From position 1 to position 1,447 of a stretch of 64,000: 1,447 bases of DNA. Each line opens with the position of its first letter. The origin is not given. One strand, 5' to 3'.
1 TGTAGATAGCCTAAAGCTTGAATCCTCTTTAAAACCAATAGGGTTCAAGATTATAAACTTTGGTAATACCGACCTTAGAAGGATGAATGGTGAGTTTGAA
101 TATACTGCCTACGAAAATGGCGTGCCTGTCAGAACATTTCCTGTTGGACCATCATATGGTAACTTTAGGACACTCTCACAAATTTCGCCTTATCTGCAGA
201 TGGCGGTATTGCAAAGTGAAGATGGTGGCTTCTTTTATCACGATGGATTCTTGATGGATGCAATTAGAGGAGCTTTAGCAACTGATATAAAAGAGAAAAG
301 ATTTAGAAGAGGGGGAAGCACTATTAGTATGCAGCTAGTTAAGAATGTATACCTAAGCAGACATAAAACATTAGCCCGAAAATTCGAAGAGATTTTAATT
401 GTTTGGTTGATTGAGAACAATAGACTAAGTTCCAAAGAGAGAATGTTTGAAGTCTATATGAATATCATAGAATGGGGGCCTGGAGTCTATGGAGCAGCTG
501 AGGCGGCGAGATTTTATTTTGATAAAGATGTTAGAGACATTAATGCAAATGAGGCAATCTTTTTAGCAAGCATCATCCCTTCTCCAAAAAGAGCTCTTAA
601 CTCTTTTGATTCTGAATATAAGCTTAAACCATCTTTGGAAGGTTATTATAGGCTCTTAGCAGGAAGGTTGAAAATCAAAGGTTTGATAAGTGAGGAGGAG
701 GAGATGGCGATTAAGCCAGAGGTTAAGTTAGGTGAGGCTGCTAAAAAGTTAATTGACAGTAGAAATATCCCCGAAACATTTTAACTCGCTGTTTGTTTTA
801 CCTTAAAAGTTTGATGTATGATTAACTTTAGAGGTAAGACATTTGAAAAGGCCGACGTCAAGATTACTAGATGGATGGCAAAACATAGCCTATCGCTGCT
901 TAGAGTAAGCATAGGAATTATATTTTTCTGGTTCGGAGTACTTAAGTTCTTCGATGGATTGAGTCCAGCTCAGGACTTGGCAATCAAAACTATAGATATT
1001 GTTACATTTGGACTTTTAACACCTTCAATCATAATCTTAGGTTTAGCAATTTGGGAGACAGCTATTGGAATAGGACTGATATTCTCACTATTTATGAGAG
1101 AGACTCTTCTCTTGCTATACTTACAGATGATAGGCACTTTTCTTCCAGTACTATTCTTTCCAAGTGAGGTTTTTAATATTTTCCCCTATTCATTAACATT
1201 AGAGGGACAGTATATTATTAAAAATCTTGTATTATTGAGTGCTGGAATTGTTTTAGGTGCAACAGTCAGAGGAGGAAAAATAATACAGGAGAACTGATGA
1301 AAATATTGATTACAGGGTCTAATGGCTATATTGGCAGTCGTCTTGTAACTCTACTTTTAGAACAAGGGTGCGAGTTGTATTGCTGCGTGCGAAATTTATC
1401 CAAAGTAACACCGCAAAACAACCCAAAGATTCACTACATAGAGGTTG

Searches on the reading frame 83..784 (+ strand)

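Call 95: search_protein_families(library=pfam, proteins=[window:83-784:+], max_evalue=0.001)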
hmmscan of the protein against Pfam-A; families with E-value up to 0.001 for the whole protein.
window:83-784:+ (233 aa): 1 family
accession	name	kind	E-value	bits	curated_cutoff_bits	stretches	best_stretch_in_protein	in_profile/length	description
PF00912.28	Transgly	-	4.1e-43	147.3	27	1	26-171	14-157/178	Transglycosylase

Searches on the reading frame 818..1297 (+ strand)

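Call 95: search_protein_families(library=pfam, proteins=[window:818-1297:+], max_evalue=0.001)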
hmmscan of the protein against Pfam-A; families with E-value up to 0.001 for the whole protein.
window:818-1297:+ (159 aa): 2 families
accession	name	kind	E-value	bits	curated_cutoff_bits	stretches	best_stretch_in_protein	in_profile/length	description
PF07681.17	DoxX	-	3.6e-05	24.7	23.6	1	25-109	2-81/85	DoxX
PF04224.18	DUF417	-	0.00036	20.6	27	0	14-46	4-36/175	Protein of unknown function, DUF417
